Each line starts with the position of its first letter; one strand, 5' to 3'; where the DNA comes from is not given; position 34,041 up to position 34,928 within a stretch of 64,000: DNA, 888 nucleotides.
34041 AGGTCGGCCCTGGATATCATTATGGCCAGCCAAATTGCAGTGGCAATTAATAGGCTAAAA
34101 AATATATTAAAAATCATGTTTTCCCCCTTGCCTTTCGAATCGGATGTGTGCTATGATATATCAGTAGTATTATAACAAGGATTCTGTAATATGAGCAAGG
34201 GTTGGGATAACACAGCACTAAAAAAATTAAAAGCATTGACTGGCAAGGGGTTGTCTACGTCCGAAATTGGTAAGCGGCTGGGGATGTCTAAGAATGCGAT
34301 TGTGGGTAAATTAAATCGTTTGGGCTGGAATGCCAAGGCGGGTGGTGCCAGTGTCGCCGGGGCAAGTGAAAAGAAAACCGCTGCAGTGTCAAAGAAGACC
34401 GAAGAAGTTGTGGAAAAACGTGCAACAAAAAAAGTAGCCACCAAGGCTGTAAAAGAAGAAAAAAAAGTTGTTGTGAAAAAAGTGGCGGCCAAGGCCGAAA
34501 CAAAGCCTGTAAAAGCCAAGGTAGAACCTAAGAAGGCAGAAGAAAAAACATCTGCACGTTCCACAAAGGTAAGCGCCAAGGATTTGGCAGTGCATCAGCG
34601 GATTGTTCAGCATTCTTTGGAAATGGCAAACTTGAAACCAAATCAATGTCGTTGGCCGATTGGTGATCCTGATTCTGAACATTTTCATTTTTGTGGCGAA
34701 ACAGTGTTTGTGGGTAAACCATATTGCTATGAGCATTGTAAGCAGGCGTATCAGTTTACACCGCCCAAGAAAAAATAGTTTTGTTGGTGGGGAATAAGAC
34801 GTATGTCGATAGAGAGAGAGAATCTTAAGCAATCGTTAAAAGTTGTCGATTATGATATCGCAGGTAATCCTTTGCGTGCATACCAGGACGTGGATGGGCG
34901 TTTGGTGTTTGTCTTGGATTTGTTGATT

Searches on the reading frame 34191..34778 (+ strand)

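Call 11: search_protein_families(library=phrogs, proteins=[window:34191-34778:+])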
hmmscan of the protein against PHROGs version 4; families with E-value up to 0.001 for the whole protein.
window:34191-34778:+ (195 aa): 3 families
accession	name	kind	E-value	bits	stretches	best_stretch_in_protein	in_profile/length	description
phrog_16311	-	unknown function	5.6e-11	43.8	1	2-188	2-145/151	-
phrog_12262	-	unknown function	1.3e-08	35.9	1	5-194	9-168/182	-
phrog_323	-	transcription regulation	1.5e-05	25.7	1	4-143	148-301/319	transcriptional regulator, D5-like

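Call 12: search_protein_families(library=pfam, proteins=[window:34191-34778:+])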
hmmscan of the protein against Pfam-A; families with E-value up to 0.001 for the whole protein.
window:34191-34778:+ (195 aa): 1 family
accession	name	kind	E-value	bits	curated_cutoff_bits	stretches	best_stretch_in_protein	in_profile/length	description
PF07750.17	GcrA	-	2.5e-28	99.9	26.9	1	5-190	3-148/155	GcrA cell cycle regulator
